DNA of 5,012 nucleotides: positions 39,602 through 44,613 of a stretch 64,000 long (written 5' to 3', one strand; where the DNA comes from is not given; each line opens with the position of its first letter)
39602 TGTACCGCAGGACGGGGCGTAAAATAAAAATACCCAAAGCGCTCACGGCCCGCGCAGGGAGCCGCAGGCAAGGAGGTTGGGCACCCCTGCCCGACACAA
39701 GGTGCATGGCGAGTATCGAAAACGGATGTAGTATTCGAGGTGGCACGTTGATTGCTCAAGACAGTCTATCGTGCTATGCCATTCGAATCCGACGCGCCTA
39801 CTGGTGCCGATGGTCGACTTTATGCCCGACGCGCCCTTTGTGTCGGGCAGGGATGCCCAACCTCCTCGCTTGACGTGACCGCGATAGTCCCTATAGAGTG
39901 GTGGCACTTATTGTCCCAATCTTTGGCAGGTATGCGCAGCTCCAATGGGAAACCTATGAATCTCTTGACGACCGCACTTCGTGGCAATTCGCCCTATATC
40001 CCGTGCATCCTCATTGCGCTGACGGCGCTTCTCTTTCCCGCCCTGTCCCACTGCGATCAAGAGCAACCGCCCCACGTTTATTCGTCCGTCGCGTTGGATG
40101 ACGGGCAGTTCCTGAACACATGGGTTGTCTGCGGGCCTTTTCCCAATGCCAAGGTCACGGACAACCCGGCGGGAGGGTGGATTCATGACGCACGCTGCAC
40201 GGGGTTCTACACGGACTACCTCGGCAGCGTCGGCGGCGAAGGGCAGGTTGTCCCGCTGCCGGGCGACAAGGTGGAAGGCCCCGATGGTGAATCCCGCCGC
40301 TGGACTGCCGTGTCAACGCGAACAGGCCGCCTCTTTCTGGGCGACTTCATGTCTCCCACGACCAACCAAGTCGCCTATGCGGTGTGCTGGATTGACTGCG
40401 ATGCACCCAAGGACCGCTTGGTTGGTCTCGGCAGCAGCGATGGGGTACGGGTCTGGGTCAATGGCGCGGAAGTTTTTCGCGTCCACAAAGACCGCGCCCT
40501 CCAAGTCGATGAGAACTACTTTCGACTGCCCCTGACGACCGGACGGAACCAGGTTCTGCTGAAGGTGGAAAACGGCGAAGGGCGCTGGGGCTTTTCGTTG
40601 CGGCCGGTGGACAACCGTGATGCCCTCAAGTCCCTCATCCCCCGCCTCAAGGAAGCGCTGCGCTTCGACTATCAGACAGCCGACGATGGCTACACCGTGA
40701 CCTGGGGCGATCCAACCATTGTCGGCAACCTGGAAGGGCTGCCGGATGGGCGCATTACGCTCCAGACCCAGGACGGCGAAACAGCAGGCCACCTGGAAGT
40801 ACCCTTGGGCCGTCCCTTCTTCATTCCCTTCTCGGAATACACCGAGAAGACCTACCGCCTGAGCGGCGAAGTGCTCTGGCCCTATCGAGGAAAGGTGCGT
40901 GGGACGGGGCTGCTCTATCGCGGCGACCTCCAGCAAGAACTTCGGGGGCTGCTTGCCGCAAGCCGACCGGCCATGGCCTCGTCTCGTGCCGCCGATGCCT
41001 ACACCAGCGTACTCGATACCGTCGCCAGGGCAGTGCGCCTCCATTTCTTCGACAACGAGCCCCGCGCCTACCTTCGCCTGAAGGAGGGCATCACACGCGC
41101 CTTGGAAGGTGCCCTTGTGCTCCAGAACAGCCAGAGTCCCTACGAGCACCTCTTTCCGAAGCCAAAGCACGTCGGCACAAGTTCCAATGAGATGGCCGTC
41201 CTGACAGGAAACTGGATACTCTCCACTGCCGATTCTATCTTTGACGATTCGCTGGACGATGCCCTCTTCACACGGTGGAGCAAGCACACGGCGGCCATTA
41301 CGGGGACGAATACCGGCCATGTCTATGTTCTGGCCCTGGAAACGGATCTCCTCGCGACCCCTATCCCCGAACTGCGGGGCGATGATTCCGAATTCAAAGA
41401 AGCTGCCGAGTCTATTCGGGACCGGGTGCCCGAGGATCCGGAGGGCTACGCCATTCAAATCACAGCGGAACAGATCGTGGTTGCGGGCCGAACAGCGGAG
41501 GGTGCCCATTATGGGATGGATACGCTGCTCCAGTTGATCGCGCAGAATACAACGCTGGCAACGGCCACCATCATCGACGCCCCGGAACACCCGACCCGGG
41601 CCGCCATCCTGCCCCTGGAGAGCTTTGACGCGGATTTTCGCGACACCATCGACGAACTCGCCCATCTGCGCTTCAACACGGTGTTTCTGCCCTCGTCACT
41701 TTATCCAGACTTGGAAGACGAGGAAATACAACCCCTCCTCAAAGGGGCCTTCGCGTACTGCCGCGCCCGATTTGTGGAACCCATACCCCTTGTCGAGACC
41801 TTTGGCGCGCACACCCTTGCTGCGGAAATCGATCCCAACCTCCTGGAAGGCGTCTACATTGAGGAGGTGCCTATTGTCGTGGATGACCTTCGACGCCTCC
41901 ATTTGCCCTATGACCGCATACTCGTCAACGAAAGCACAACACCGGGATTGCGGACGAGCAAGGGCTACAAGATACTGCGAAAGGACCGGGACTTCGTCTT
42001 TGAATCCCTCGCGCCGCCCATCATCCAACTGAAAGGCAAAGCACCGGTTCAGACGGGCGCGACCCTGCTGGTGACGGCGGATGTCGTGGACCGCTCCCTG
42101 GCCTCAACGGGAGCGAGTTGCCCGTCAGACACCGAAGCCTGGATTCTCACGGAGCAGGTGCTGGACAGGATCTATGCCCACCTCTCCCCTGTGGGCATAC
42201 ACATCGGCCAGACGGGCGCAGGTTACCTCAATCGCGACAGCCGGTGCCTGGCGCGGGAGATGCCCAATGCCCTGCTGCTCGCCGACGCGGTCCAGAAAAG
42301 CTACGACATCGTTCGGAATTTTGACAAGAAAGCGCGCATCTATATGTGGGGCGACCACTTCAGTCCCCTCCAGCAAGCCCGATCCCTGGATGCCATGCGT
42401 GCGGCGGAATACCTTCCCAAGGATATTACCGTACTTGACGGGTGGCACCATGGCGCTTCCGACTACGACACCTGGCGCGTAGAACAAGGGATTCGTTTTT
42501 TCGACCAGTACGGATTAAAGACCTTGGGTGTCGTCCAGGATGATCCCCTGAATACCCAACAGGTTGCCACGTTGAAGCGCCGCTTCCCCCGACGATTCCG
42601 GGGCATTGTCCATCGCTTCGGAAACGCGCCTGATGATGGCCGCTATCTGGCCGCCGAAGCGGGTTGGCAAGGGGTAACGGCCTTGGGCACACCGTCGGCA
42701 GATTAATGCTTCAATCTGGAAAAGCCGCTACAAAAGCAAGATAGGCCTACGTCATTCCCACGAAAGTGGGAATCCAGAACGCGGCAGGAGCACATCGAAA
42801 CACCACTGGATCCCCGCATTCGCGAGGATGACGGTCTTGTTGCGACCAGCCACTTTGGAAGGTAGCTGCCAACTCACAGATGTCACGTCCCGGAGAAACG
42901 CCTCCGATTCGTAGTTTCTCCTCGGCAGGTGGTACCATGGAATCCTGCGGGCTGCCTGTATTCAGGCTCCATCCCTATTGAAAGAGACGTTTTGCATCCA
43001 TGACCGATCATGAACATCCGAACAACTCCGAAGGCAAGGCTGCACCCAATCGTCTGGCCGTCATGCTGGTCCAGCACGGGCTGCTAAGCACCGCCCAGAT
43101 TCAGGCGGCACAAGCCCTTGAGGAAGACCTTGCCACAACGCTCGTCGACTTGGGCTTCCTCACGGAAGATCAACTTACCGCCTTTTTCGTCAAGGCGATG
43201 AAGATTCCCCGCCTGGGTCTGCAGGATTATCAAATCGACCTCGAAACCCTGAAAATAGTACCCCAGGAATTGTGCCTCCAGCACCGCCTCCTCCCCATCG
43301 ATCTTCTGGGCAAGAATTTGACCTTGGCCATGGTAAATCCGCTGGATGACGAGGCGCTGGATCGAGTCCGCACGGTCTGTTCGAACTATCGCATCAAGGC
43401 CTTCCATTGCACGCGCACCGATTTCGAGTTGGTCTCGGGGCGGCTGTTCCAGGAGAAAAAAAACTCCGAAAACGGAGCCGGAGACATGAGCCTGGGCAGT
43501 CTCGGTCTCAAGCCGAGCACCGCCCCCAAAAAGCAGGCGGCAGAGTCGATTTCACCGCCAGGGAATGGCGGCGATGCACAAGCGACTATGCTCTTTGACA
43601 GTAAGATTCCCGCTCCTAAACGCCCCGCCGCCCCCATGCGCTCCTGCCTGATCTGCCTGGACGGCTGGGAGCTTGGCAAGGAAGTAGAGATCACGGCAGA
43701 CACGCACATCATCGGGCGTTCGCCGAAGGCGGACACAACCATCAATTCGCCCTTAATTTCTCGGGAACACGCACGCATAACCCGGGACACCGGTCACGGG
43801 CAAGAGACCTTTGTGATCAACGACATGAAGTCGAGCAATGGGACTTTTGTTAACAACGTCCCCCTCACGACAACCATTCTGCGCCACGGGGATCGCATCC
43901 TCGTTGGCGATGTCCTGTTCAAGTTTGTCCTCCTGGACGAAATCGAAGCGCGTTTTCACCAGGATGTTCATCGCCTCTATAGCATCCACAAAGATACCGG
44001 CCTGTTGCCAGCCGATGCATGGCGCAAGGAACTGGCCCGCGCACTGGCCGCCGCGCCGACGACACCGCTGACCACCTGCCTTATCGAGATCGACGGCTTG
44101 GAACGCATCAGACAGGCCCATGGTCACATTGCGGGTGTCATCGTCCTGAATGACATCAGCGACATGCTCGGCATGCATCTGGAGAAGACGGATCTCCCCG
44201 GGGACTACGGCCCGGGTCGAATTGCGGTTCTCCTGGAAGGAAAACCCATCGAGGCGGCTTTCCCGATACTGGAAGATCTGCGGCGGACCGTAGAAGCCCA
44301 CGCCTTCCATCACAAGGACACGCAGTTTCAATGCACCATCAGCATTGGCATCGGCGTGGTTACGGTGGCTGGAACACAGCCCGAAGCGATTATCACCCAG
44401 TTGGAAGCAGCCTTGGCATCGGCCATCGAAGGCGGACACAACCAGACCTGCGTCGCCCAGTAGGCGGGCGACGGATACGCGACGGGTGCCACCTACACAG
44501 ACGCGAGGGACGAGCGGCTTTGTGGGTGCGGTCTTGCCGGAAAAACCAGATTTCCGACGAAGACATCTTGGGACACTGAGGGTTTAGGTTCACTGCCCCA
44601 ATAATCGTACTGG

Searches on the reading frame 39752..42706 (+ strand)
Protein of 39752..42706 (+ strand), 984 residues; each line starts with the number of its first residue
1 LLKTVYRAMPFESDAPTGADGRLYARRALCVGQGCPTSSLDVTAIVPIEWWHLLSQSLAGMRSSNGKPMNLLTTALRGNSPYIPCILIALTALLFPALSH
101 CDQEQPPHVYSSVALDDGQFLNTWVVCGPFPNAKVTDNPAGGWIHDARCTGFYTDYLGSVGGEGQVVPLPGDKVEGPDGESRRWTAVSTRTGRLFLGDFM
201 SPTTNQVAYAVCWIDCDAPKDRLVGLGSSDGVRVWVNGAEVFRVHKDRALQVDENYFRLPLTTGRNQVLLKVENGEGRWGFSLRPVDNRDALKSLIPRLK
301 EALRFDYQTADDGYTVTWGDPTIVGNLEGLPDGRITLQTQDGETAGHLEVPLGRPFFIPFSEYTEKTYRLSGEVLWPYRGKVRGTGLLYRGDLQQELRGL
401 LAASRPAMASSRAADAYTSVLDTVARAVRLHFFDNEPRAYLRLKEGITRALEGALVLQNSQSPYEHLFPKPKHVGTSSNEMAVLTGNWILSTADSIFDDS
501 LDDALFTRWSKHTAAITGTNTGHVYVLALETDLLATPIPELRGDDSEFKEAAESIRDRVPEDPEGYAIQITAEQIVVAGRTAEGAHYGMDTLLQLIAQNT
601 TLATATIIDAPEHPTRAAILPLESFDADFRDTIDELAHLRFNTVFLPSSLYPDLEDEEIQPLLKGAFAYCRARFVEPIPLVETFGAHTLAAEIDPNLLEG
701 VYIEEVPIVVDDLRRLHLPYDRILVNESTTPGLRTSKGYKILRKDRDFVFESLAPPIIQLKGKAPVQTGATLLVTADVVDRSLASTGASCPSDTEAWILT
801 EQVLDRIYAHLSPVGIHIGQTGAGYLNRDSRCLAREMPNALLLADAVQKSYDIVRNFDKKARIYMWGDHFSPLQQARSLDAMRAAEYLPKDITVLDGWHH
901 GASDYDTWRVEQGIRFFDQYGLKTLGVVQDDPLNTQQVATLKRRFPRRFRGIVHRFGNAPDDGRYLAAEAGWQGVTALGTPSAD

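Call 21: search_protein_families(library=pfam, proteins=[window:39752-42706:+], max_evalue=0.01)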
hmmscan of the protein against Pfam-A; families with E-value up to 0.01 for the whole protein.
window:39752-42706:+ (984 aa): 1 family
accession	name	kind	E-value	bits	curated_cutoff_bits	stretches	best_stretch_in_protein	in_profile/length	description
PF02838.20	Glyco_hydro_20b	-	3.3e-11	44.5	26.1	1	467-610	4-124/124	Glycosyl hydrolase family 20, domain 2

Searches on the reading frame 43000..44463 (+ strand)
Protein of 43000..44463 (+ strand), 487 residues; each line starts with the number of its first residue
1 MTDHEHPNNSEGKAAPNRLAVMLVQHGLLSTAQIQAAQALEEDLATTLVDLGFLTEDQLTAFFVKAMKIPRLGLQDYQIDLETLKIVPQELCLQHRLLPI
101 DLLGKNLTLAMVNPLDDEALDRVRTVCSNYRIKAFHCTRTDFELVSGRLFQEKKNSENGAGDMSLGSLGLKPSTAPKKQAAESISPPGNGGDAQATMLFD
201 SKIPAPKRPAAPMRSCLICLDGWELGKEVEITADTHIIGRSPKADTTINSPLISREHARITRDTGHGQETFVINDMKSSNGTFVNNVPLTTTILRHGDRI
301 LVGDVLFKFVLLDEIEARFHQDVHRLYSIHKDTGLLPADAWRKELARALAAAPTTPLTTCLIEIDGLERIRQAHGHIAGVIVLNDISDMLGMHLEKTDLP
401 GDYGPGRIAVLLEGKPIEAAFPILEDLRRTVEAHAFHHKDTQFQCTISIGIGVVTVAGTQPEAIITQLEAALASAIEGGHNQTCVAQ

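Call 21: search_protein_families(library=pfam, proteins=[window:43000-44463:+], max_evalue=0.01)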
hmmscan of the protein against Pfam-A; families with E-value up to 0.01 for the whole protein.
window:43000-44463:+ (487 aa): 4 families
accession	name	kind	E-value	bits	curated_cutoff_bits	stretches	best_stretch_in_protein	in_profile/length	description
PF00498.31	FHA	-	1.2e-19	71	20.7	1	237-303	2-67/67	FHA domain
PF05157.20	MshEN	-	1.8e-15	57.1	23.1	1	68-153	2-87/90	MshEN domain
PF00990.26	GGDEF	-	1.1e-14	55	23.8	1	333-482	7-161/161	Diguanylate cyclase, GGDEF domain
PF16697.10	Yop-YscD_cpl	-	3.4e-11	43.7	33.2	1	220-310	3-91/94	Inner membrane component of T3SS, cytoplasmic domain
